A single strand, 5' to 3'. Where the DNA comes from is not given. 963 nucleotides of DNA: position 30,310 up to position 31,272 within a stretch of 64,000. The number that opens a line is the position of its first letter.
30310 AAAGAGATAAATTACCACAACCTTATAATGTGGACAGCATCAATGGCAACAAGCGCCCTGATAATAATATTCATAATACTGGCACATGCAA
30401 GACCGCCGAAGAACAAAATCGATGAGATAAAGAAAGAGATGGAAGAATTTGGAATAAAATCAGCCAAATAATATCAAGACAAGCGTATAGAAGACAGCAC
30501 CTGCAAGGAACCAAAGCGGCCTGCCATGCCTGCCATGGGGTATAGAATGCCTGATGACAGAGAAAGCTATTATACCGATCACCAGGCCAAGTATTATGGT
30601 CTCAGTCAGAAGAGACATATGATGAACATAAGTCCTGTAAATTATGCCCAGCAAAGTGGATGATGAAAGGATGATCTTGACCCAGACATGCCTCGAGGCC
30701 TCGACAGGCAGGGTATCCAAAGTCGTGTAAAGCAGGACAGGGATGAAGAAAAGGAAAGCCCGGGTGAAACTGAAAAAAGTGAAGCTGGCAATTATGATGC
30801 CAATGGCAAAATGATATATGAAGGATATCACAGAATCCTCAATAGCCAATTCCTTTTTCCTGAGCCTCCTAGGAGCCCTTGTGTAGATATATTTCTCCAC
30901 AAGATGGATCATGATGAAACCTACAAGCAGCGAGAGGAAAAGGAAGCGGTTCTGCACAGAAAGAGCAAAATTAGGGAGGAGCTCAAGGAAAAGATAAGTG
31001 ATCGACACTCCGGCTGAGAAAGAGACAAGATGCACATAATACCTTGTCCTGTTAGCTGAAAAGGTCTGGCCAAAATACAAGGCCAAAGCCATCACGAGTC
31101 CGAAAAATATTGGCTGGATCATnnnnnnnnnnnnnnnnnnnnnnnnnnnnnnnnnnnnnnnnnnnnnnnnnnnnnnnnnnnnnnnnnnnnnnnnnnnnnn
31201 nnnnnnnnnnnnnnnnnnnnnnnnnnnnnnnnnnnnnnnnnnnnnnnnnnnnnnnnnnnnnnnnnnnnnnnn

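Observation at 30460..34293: Four-gene ATGA-overlapped operon: metallophosphoesterase, two paralogous orphan phosphohistidine-swivel proteins, and a membrane protein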

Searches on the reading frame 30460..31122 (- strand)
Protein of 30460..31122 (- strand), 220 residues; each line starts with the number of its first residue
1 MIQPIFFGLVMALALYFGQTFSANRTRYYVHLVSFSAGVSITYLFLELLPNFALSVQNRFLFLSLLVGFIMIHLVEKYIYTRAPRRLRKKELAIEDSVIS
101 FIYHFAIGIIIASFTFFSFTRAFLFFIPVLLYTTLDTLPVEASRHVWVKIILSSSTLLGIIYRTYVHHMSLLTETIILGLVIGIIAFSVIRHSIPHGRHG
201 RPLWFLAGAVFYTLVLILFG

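Call 3: search_protein_families(library=pfam, proteins=[window:30460-31122:-], max_evalue=1)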
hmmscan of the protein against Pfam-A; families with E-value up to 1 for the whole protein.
window:30460-31122:- (220 aa): 3 families
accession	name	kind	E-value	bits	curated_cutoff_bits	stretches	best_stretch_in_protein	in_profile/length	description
PF07695.17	7TMR-DISM_7TM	-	0.00017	22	29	1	1-133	3-133/205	7TM diverse intracellular signalling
PF13029.11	DUF3890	-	0.24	12.3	22.8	1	39-72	30-63/84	Domain of unknown function (DUF3890)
PF12669.12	FeoB_associated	-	0.89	10.3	27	0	175-196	2-23/44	FeoB-associated Cys-rich membrane protein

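Call 4: search_protein_families(library=ncbifam, proteins=[window:30460-31122:-], max_evalue=1)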
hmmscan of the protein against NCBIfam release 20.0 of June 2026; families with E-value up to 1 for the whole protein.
window:30460-31122:- (220 aa): 0 families

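Call 29: search_protein_families(library=padloc, proteins=[window:30460-31122:-], max_evalue=0.1)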
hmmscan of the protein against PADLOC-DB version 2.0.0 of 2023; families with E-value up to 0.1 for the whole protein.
window:30460-31122:- (220 aa): 0 families

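Call 69: search_protein_representatives(protein=window:30460-31122:-)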
Query: 220 residues. Proteins with E-value up to 0.001 (for the whole library): 353; up to 1e-10: 181; up to 1e-30: 21. The best 150 are listed.
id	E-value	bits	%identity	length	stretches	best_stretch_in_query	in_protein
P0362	4.8e-70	252.2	61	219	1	4-219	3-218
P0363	1.1e-47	179.2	44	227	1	4-218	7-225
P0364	6.4e-47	176.7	44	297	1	3-215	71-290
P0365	1.5e-41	159.1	46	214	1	11-217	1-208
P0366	3.6e-41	157.9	44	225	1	5-217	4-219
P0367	4.3e-41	157.6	39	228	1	6-217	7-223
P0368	8.9e-41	156.6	41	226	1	8-217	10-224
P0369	1.7e-39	152.4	39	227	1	5-218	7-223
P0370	8.0e-38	146.9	34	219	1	12-217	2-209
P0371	1.2e-36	143.1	37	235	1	6-217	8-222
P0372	6.4e-36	140.7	38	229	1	3-216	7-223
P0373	8.7e-36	140.3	31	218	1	2-216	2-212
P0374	3.5e-34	135.0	38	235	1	32-218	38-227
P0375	1.4e-33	133.1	43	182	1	43-216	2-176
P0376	4.6e-33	131.4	51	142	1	4-139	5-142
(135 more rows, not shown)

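Call 71: search_protein_families(library=pfam, alignment_id=A4, max_evalue=0.01)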
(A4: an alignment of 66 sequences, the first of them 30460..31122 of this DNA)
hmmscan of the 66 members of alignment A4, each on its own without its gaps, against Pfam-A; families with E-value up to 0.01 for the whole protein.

A. member 1, window:30460-31122:- (220 aa): 1 family
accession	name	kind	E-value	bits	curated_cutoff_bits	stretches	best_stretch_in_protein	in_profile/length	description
PF07695.17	7TMR-DISM_7TM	-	0.00017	22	29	1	1-133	3-133/205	7TM diverse intracellular signalling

B. families by the number of members that match (of 66 scanned): 9 families
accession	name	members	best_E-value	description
PF02535.28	Zip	25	3.8e-10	ZIP Zinc transporter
PF13886.12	TM7S3_TM198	3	0.00016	TM7S3/TM198-like domain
PF07695.17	7TMR-DISM_7TM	2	0.00017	7TM diverse intracellular signalling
PF10101.14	DUF2339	1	0.00019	Predicted membrane protein (DUF2339)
PF10745.14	DUF2530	1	0.0016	Protein of unknown function (DUF2530)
PF01284.28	MARVEL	1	0.0022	Membrane-associating domain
PF20176.3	DUF6541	1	0.0024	Family of unknown function (DUF6541)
PF14288.11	FKS1_dom1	1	0.0027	1,3-beta-glucan synthase subunit FKS1, domain-1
PF19261.4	DUF5904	1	0.0053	Domain of unknown function (DUF5904)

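Call 72: search_solved_structures(query=A4, max_evalue=1)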
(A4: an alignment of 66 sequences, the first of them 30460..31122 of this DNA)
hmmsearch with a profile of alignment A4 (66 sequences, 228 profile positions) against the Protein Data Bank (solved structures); distinct sequences matched with E-value up to 1: 6.
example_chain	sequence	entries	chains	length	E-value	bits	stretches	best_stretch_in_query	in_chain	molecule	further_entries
8j1m_A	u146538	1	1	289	0.0013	21.4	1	162-225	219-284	Putative membrane protein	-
5tsa_A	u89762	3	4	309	0.0022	20.6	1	162-225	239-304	Membrane protein | Putative membrane protein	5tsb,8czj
8ght_A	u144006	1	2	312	0.0023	20.6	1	162-225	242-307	Putative membrane protein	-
7z6m_A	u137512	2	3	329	0.0027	20.3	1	162-225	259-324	Putative membrane protein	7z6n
6pgi_A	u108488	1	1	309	0.016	17.8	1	156-225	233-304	BbZIP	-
8rjj_C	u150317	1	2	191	0.49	13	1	152-192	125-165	Genome polyprotein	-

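Call 73: find_encoding_contigs(protein=P0362, flank=6000, max_places=3)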
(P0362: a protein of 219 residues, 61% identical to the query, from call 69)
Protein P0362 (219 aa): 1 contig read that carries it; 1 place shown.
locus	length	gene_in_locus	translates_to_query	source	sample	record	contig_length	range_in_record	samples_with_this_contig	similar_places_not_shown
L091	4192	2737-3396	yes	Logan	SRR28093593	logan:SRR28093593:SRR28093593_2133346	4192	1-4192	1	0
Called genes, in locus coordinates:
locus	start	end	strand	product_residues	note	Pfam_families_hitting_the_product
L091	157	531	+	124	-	-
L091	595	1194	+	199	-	PF00149:Metallophos, PF12850:Metallophos_2, PF14582:Metallophos_3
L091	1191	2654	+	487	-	PF00391:PEP-utilizers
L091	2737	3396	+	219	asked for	-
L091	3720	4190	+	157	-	?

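Call 76: find_encoding_contigs(protein=P0363, flank=6000, max_places=3)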
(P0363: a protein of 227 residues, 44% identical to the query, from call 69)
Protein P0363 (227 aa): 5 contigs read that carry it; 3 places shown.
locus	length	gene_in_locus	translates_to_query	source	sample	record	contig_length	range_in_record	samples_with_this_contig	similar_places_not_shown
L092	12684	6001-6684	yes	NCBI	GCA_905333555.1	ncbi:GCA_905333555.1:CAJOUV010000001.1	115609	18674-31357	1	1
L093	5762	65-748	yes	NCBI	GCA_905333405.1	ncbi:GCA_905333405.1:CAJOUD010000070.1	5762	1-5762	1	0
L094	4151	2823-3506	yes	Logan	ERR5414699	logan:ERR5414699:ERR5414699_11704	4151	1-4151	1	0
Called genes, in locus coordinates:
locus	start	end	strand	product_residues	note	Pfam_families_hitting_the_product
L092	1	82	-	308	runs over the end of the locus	PF03168:LEA_2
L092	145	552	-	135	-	-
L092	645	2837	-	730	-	PF02359:CDC48_N, PF02933:CDC48_2, PF05496:RuvB_N, PF00004:AAA, PF07724:AAA_2 (weak), PF17862:AAA_lid_3, PF00004:AAA, PF17862:AAA_lid_3, +26 more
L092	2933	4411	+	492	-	PF00171:Aldedh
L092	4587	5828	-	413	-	PF04389:Peptidase_M28 (weak), PF01546:Peptidase_M20, PF07687:M20_dimer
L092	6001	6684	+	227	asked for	-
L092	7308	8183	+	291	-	PF00581:Rhodanese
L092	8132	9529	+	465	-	PF00753:Lactamase_B, PF00581:Rhodanese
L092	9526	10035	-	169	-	PF01965:DJ-1_PfpI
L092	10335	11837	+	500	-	PF00989:PAS, PF08448:PAS_4, PF13426:PAS_9, PF00989:PAS, PF08448:PAS_4, PF13426:PAS_9, PF08447:PAS_3, PF00512:HisKA, +3 more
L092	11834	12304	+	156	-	PF00072:Response_reg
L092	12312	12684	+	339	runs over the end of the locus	PF00072:Response_reg, PF13581:HATPase_c_2, PF02518:HATPase_c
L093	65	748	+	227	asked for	-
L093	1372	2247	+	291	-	PF00581:Rhodanese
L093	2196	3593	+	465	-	PF00753:Lactamase_B, PF00581:Rhodanese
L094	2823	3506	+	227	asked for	-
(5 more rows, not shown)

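Call 79: search_protein_families(library=pfam, proteins=[L091:157-531:+, L091:3720-4190:+], max_evalue=5)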
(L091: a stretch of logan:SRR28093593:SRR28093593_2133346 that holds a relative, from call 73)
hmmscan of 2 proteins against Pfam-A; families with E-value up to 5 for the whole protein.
L091:157-531:+ (124 aa): 1 family
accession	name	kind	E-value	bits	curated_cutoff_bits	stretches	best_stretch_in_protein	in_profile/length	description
PF00144.29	Beta-lactamase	-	0.11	12.1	27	1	62-109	279-322/329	Beta-lactamase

L091:3720-4190:+ (157 aa): 1 family
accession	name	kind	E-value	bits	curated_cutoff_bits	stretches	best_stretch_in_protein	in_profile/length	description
PF14524.12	Wzt_C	-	0.23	11.9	30.4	1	16-59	61-104/143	Wzt C-terminal domain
